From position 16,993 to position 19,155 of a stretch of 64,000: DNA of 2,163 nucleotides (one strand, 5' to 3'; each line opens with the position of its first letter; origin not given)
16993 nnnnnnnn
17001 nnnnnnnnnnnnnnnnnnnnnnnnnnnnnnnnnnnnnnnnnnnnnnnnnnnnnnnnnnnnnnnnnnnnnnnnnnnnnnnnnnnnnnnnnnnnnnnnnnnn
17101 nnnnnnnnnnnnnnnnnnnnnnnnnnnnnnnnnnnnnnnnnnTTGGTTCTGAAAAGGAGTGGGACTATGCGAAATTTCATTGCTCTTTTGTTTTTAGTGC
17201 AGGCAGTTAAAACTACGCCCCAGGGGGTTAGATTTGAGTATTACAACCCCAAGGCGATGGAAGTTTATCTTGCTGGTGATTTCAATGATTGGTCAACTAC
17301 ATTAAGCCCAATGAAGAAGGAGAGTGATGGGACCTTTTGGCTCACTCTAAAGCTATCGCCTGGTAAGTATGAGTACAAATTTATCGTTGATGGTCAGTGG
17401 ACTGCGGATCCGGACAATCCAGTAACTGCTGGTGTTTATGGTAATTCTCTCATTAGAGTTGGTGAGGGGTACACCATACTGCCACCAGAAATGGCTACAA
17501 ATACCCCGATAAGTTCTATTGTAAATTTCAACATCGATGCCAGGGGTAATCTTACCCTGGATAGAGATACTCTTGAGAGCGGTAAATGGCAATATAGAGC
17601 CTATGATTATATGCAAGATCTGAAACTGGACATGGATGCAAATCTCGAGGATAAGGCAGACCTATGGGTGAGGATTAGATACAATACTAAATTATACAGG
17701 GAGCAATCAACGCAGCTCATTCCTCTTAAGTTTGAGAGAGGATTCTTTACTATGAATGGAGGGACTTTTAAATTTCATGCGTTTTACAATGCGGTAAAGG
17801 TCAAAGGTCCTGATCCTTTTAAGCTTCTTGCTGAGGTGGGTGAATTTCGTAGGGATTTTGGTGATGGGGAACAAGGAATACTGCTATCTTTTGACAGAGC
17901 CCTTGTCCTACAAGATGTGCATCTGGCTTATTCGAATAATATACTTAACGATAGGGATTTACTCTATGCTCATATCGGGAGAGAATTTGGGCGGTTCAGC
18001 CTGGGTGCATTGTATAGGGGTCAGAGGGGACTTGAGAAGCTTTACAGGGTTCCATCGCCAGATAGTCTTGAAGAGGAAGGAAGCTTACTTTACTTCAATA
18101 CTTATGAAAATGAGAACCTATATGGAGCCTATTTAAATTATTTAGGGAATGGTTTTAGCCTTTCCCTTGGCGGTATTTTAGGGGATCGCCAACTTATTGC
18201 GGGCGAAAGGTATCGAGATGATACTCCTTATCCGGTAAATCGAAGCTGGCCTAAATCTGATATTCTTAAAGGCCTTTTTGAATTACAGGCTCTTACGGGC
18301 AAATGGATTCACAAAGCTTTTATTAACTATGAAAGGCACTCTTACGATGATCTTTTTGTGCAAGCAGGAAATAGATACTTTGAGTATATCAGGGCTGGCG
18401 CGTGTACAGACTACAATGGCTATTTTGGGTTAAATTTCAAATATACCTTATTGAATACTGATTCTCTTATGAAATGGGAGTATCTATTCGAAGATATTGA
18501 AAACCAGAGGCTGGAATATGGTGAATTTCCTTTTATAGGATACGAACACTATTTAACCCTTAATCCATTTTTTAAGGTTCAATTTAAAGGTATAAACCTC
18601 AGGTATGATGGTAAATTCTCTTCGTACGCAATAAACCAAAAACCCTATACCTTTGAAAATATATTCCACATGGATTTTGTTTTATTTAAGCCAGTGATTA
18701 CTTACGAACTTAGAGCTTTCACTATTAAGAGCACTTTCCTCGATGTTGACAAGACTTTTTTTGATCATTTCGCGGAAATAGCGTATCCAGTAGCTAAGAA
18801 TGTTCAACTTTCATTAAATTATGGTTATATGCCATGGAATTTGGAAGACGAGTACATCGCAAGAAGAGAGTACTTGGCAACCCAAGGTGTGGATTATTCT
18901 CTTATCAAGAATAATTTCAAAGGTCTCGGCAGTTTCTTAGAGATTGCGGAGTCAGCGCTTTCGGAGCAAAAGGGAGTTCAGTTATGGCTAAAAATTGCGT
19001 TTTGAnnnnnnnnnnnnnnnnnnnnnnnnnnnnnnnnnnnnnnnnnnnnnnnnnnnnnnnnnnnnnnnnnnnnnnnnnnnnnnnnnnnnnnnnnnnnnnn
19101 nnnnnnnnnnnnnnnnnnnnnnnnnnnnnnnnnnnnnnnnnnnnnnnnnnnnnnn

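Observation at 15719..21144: Candidate undescribed alpha-glucan surface-capture locus: AMPK-beta-type glycogen-binding (CBM48) modules on lipoproteins and fused to an outer-membrane beta-barrel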

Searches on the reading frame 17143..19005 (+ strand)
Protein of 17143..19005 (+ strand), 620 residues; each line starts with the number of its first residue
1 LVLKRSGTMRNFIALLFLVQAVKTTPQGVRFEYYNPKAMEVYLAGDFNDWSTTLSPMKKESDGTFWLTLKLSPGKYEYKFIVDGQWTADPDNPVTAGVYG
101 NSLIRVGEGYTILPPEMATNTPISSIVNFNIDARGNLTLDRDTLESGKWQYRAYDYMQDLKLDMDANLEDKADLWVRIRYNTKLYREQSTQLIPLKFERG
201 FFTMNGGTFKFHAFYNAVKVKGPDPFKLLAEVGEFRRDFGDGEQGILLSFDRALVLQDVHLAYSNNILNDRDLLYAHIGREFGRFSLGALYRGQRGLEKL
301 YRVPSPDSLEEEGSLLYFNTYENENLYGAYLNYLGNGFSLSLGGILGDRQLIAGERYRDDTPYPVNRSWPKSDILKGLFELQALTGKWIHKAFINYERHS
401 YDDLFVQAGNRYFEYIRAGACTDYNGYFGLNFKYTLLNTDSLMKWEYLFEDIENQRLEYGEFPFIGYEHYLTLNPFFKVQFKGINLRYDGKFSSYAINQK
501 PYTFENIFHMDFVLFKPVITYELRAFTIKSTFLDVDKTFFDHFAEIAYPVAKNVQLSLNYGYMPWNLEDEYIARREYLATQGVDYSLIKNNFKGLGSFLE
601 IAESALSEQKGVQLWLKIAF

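Call 3: search_protein_families(library=pfam, proteins=[window:17143-19005:+], max_evalue=0.1)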
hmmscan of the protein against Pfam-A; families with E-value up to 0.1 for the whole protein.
window:17143-19005:+ (620 aa): 4 families
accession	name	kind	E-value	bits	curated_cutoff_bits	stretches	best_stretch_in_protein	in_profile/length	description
PF16561.11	AMPK1_CBM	-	2.5e-16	60.1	26.8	1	35-101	8-72/85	Glycogen recognition site of AMP-activated protein kinase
PF02922.24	CBM_48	-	2.4e-10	41.1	22.4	1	25-86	10-72/83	Carbohydrate-binding module 48 (Isoamylase N-terminal domain)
PF22058.2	X25_BaPul_like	-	5e-05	23.8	27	1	46-89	14-59/87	Pullulanase X25 domain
PF16411.10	SusF_SusE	-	0.0066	17.2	27.5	1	48-106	6-76/167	Outer membrane protein SusF_SusE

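Call 4: search_protein_families(library=ncbifam, proteins=[window:17143-19005:+], max_evalue=0.1)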
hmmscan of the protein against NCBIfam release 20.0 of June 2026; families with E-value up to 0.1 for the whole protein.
window:17143-19005:+ (620 aa): 5 families
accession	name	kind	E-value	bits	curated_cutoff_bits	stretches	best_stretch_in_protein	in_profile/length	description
NF003811.1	PRK05402.1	equivalog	2.2e-06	26.5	741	1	22-83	24-86/619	1,4-alpha-glucan branching protein GlgB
NF008967.0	PRK12313.1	equivalog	2e-05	23.2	577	1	23-86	34-97/633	1,4-alpha-glucan branching protein GlgB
TIGR01515.1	branching_enzym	equivalog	3.7e-05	22.5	463.95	1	26-67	27-68/607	1,4-alpha-glucan branching enzyme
NF009221.0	PRK12568.1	equivalog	5.2e-05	21.5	1270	1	27-82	153-208/745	1,4-alpha-glucan branching enzyme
NF011294.0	PRK14706.1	equivalog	9.7e-05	20.8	1284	1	21-84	35-98/642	1,4-alpha-glucan branching enzyme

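Call 5: find_homologous_proteins(query=window:17143-19005:+)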
Query window:17143-19005:+ (620 aa): 175 proteins with E <= 0.001 among 8000 candidates; the best 120 are listed.
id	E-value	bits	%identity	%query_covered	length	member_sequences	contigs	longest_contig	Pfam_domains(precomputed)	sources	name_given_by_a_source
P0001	0.0e+0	1416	100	99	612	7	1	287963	PF02922.25,PF16561.12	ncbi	-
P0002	0.0e+0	1044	70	99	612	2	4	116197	PF02922.25,PF16561.12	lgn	-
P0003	6.8e-295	998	67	99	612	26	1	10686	PF02922.25,PF16561.12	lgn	-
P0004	1.0e-280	951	65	99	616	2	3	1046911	PF02922.25,PF16561.12,PF22058.3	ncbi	ncbi:MAG: glycogen-binding domain-containing protein [Candidatus Hydrothermia bacterium]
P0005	1.8e-275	934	64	99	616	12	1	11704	PF02922.25,PF16561.12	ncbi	-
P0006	1.5e-270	918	62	99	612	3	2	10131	PF02922.25,PF16561.12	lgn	-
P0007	6.0e-192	658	51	99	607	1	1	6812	PF02922.25,PF16561.12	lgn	-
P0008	2.9e-189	649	50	99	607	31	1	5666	PF02922.25,PF16561.12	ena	-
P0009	1.4e-98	350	37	96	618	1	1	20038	PF02922.25,PF16561.12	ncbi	-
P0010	2.9e-98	348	34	99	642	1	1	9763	PF02922.25,PF16561.12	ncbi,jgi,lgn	-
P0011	1.1e-76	277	47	14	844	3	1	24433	PF02922.25,PF16561.12,PF22058.3,PF16760.11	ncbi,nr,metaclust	ncbi:MAG: hypothetical protein A3G34_09150 [Candidatus Lindowbacteria bacterium RIFCSPLOWO2_12_FULL_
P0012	1.1e-54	204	43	18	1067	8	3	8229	PF02922.25,PF00128.32,PF16561.12,PF22058.3,PF16657.12,PF16760.11,PF22026.3,PF00686.26,PF02903.21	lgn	-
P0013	8.8e-54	202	49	13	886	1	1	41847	PF02922.25,PF16561.12,PF22058.3,PF16760.11,PF26120.1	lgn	-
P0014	1.2e-53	201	48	14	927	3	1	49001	PF02922.25,PF16561.12,PF22058.3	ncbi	-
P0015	1.7e-53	201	44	17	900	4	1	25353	PF02922.25,PF16561.12,PF22058.3,PF26120.1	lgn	-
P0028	3.6e-44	170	27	96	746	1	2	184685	PF02922.25,PF16561.12,PF22058.3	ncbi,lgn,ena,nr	ncbi:MAG: glycogen-binding domain-containing protein [Candidatus Eisenbacteria sp.]|nr:glycogen-bind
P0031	8.6e-44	169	27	99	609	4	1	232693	PF02922.25,PF16561.12,PF22058.3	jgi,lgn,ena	-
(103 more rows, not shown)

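Call 11: find_encoding_contigs(protein=P0028, flank=8000, max_places=2)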
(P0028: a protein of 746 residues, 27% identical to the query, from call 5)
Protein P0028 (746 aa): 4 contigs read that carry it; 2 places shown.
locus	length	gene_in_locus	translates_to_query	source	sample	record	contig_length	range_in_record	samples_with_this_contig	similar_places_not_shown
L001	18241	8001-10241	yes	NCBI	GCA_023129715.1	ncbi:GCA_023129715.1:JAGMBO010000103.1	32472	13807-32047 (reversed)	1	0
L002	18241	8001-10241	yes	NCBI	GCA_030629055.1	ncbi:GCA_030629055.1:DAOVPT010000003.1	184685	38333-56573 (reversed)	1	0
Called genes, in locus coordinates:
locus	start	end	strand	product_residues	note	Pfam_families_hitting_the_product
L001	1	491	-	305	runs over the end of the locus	PF22058:X25_BaPul_like (weak), PF00686:CBM_20 (weak)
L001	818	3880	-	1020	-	PF02922:CBM_48 (weak), PF16561:AMPK1_CBM, PF22058:X25_BaPul_like (weak), PF16561:AMPK1_CBM, PF16561:AMPK1_CBM, PF22058:X25_BaPul_like, PF00128:Alpha-amylase, PF16657:Malt_amylase_C, +3 more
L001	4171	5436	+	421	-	-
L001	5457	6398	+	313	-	-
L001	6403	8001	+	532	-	-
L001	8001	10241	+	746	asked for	PF02922:CBM_48, PF16561:AMPK1_CBM, PF22058:X25_BaPul_like (weak)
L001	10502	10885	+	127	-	PF16561:AMPK1_CBM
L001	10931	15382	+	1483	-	PF16561:AMPK1_CBM (faint), PF22058:X25_BaPul_like (faint), PF09430:EMC7_beta-sandw (faint), PF13620:CarboxypepD_reg (weak), PF17210:SdrD_B (faint), PF13620:CarboxypepD_reg, PF13715:CarbopepD_reg_2 (weak), PF13620:CarboxypepD_reg, +7 more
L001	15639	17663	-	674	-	PF13205:Big_5 (weak), PF13860:FlgD_ig (weak)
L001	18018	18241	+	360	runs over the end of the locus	PF00005:ABC_tran, PF02463:SMC_N (weak), PF13304:AAA_21 (faint), PF17912:OB_MalK, PF08402:TOBE_2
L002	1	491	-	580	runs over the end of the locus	PF22058:X25_BaPul_like (weak), PF00686:CBM_20 (faint)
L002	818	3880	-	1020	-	PF02922:CBM_48 (weak), PF16561:AMPK1_CBM, PF22058:X25_BaPul_like (weak), PF16561:AMPK1_CBM, PF16561:AMPK1_CBM, PF22058:X25_BaPul_like, PF00128:Alpha-amylase, PF16657:Malt_amylase_C, +3 more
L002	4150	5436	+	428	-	-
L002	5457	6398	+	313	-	-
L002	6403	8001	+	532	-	-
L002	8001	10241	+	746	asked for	PF02922:CBM_48, PF16561:AMPK1_CBM, PF22058:X25_BaPul_like (weak)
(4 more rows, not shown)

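Call 12: find_encoding_contigs(protein=P0031, flank=8000, max_places=2)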
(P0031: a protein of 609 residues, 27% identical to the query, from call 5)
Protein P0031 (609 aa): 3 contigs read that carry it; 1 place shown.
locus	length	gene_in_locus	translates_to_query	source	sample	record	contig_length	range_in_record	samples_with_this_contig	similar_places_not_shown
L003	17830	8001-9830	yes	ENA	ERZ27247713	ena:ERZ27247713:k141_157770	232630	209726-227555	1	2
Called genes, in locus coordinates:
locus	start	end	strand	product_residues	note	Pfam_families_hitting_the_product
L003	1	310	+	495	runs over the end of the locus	PF09985:Glucodextran_C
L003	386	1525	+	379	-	PF09985:Glucodextran_C, PF18962:Por_Secre_tail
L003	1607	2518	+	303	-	PF00528:BPD_transp_1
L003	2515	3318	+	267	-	PF00528:BPD_transp_1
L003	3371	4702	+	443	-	PF01547:SBP_bac_1, PF13416:SBP_bac_8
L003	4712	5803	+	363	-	-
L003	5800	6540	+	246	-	-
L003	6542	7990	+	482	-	-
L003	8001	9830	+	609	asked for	PF16561:AMPK1_CBM, PF02922:CBM_48, PF22058:X25_BaPul_like (weak)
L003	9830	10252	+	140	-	PF02922:CBM_48 (weak), PF16561:AMPK1_CBM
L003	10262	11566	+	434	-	-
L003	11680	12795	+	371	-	PF00583:Acetyltransf_1 (faint)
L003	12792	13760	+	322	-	PF01073:3Beta_HSD, PF01370:Epimerase, PF04321:RmlD_sub_bind, PF05368:NmrA, PF07993:NAD_binding_4 (weak), PF13460:NAD_binding_10, PF16363:GDP_Man_Dehyd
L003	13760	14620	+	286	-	PF14378:PAP2_3, PF01569:PAP2 (weak), PF14360:PAP2_C (weak)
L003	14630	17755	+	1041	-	PF01839:FG-GAP, PF13517:FG-GAP_3, PF01839:FG-GAP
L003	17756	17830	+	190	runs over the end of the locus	PF01725:Ham1p_like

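Call 13: find_encoding_contigs(protein=P0009, flank=8000, max_places=2)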
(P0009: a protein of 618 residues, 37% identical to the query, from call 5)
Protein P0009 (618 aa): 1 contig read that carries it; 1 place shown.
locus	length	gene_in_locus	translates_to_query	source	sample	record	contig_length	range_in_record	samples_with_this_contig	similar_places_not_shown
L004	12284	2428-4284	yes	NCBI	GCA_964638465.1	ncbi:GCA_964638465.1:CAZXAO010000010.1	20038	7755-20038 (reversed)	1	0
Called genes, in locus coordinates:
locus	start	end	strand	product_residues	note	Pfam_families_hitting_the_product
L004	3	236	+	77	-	?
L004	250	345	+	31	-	-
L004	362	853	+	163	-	PF00149:Metallophos (weak), PF12850:Metallophos_2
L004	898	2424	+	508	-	-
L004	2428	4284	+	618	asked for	PF02922:CBM_48, PF16561:AMPK1_CBM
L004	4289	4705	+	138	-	PF02922:CBM_48 (faint), PF16561:AMPK1_CBM (weak)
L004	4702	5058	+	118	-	-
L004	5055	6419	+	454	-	PF13620:CarboxypepD_reg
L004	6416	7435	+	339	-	-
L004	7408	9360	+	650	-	-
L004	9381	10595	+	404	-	PF00278:Orn_DAP_Arg_deC, PF02784:Orn_Arg_deC_N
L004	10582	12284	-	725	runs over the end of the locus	PF13174:TPR_6 (faint), PF13424:TPR_12 (faint), PF13432:TPR_16 (faint), PF07719:TPR_2 (faint), PF00486:Trans_reg_C (weak), PF03704:BTAD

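Call 17: predict_structure(alignment_id=A1)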
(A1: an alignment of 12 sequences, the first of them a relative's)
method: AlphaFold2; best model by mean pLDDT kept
length: 612 residues; sequences in the alignment: 12
mean_pLDDT: 73.8   pTM: 0.66
mean pLDDT of the five models: 73.8, 71.7, 70.8, 69.2, 68.9
residues with pLDDT >= 90: 152; 70-90: 238; 50-70: 137; < 50: 85
segments of 3 or more residues with pLDDT < 50: 2-14, 39-46, 86-93, 108-121, 136-141, 144-150, 176-183, 225-232, 556-565
pLDDT, mean of each block of 10 residues (from residue 1): 45 52 76 64 55 80 68 65 46 56 53 37 55 50 47 71 81 51 59 85 82 78 50 72 83 84 84 92 81 67 78 87 93 96 84 81 93 95 95 87 89 94 94 73 62 80 94 89 89 90 88 91 87 87 76 59 50 52 66 74 64 59
secondary structure, 60 per line:
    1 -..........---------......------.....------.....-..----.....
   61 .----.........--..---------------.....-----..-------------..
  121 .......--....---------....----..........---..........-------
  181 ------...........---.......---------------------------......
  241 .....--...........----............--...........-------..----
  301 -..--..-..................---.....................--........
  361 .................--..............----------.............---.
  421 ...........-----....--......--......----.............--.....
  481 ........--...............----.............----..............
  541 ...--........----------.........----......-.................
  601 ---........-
elements in order: H2-11 E21-26 E33-37 E44-48 E56-61 E66-74 E94-98 E119-127 E130-133 E143-146 E151-160 E164-173 E187-197 E201-207 E235-245 E248-258 E263-274 E277-287 E309-326 E330-350 E353-377 E380-393 E404-416 E420-431 H437-440 H443-448 H451-456 E461-473 E476-488 E491-505 E510-522 E527-543 E546-553 H564-572 H577-582 H584-600 E604-611

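Call 25: search_solved_structures(query=A1, max_evalue=1)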
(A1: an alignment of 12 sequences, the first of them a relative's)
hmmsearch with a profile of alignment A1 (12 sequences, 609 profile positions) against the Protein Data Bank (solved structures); distinct sequences matched with E-value up to 1: 52.
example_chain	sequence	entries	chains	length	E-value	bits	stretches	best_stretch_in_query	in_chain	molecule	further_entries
1z0n_A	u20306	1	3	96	1.7e-18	69.7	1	31-100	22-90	5'-AMP-activated protein kinase, beta-1 subunit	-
4qfg_B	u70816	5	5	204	6.1e-18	67.8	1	31-109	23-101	5'-AMP-activated protein kinase subunit beta-1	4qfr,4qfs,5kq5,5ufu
1z0m_A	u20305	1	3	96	8.1e-18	67.4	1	31-100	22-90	5'-AMP-activated protein kinase, beta-1 subunit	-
5t5t_B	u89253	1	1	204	8.5e-18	67.4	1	31-109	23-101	5'-AMP-activated protein kinase subunit beta-1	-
6c9f_B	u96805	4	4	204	8.5e-18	67.4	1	31-109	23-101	5'-AMP-activated protein kinase subunit beta-1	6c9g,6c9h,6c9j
6e4t_B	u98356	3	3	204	1.5e-17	66.6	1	31-109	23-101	5'-AMP-activated protein kinase subunit beta-1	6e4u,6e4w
4yef_A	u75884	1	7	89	1.6e-17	66.4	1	31-98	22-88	5'-AMP-activated protein kinase subunit beta-1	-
4zhx_B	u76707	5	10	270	3.5e-17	65.3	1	31-109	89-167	5'-AMP-activated protein kinase subunit beta-1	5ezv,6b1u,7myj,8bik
4cfe_B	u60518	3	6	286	3.9e-17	65.2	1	31-109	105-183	5'-AMP-ACTIVATED PROTEIN KINASE SUBUNIT BETA-1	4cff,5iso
2f15_A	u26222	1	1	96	2e-16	62.9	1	31-99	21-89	5'-AMP-activated protein kinase, beta-2 subunit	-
2lu3_A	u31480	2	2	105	2.4e-16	62.6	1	31-99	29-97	5'-AMP-activated protein kinase subunit beta-2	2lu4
4y0g_A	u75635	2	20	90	4e-16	61.9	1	31-98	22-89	5'-AMP-activated protein kinase subunit beta-2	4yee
4rer_B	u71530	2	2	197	7e-16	61.1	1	31-100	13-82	5'-AMP-activated protein kinase subunit beta-2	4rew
7jhg_B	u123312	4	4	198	7e-16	61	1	31-100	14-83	5'-AMP-activated protein kinase subunit beta-2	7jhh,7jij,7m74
6b2e_B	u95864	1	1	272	1.3e-15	60.2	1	31-100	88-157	5'-AMP-activated protein kinase subunit beta-2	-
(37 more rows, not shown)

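Call 45: search_protein_representatives(alignment_id=A3)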
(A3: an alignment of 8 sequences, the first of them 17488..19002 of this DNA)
Query: 8 sequences, 509 profile positions. Proteins with E-value up to 0.001 (for the whole library): 171; up to 1e-10: 110; up to 1e-30: 53. The best 150 are listed.
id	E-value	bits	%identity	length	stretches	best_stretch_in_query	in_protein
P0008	5.3e-199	678.7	-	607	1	2-509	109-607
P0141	2.7e-181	620.2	-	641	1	2-509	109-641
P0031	3.5e-178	610.0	-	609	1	3-509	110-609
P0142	3.5e-130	451.6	-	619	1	2-509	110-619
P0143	1.5e-109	383.5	-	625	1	2-509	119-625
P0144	2.1e-101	356.7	-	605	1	2-509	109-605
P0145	2.1e-101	356.7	-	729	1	9-509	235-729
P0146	3.2e-95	336.3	-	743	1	2-509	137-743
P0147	1.6e-84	301.0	-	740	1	2-509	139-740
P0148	6.2e-82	292.5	-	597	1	2-509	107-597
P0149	6.1e-77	276.0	-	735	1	2-508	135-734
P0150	1.4e-72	261.6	-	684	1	2-509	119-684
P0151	1.6e-71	258.1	-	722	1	2-509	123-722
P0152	3.1e-69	250.6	-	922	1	8-509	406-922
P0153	1.4e-68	248.4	-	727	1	2-509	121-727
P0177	2.9e-43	164.9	-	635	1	6-509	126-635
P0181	1.9e-37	145.7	-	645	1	7-509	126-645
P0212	4.4e-19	85.1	-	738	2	13-131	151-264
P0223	9.0e-16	74.2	-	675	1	76-504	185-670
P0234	5.9e-13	64.9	-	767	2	3-175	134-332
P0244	1.9e-11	59.9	-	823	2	8-179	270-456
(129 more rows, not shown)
